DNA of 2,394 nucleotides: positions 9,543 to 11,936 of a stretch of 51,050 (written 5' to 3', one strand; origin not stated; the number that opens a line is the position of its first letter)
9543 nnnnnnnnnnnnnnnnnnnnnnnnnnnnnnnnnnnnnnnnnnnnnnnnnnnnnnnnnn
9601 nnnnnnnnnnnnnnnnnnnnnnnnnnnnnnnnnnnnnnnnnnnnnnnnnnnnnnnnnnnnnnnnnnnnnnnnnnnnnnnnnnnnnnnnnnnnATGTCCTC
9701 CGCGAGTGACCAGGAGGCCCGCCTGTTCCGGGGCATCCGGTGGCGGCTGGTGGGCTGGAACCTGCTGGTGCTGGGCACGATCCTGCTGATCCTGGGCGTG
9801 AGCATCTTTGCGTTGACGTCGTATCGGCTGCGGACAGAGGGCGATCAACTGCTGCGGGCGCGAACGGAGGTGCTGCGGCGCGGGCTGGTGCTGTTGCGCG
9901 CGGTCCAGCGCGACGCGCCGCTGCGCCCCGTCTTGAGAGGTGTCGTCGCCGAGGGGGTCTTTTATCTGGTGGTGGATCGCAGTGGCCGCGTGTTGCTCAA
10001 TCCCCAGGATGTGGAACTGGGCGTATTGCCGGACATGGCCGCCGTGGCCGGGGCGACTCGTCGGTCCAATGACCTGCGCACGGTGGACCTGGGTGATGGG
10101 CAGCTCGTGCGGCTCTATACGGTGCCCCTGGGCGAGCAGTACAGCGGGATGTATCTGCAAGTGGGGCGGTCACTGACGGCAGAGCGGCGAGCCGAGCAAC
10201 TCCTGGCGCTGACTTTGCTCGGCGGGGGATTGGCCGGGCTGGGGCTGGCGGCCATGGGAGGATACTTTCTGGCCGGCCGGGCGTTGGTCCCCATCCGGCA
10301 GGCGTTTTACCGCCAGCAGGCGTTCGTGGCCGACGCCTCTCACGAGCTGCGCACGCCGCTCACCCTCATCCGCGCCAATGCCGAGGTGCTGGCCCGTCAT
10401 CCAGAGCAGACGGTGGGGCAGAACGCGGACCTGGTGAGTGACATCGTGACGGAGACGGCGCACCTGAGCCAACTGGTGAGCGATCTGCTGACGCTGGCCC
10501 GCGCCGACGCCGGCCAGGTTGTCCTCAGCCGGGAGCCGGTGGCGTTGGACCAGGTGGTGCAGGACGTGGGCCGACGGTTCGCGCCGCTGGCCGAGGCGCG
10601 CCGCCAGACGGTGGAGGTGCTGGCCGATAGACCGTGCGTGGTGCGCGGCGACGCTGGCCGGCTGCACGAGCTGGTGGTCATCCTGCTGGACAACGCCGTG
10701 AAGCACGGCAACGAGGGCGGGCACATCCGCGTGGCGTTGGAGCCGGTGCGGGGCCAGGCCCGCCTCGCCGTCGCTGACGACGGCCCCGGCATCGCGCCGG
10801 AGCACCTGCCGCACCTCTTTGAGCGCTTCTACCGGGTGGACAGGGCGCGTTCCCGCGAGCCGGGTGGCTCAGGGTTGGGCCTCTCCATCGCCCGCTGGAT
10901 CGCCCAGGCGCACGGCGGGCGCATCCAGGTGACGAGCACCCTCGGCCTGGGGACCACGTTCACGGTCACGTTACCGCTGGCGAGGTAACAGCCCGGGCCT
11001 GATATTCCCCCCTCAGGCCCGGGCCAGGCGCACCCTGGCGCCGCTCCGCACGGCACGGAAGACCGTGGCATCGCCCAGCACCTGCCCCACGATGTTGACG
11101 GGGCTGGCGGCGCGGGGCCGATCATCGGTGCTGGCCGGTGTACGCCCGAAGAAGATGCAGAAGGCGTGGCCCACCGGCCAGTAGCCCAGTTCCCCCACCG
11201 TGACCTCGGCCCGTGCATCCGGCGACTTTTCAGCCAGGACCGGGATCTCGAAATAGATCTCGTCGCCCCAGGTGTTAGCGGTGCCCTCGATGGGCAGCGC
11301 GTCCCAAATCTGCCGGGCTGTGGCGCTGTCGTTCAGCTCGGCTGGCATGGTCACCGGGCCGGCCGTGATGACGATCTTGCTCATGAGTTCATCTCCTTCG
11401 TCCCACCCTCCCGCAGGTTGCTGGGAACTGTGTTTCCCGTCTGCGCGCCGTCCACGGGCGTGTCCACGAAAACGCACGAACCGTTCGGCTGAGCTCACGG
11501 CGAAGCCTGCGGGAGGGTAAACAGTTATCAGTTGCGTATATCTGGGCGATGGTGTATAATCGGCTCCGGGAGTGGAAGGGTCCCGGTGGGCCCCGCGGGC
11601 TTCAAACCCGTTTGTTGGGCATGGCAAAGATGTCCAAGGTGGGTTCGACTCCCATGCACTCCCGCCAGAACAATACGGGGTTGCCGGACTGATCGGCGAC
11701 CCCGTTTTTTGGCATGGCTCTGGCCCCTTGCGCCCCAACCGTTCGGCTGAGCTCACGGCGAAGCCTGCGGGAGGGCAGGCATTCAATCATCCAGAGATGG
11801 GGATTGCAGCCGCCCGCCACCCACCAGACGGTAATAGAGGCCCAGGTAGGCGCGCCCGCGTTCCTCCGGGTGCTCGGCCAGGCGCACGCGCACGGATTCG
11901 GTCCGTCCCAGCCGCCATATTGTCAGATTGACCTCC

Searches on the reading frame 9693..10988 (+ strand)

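Call 72: search_protein_families(library=pfam, proteins=[window:9693-10988:+], max_evalue=0.00001)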
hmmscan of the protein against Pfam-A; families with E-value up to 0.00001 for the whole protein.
window:9693-10988:+ (431 aa): 2 families
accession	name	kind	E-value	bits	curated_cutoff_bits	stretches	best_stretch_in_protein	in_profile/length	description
PF02518.31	HATPase_c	-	3.5e-32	111.6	26.4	1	319-430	1-110/111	Histidine kinase-, DNA gyrase B-, and HSP90-like ATPase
PF00512.31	HisKA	-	8.3e-17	61.4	26.9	1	208-274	2-66/66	His Kinase A (phospho-acceptor) domain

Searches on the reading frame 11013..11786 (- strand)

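Call 82: search_protein_families(library=pfam, proteins=[window:11013-11786:-], max_evalue=0.00001)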
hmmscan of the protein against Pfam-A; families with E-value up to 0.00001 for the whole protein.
window:11013-11786:- (257 aa): 2 families
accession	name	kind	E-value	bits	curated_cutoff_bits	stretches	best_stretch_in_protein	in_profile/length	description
PF04126.18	Cyclophil_like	-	1.6e-38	131.7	27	1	137-254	2-119/120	Cyclophilin-like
PF18050.6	Cyclophil_like2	-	4.8e-09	36.7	22.7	1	140-216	1-79/115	Cyclophilin-like family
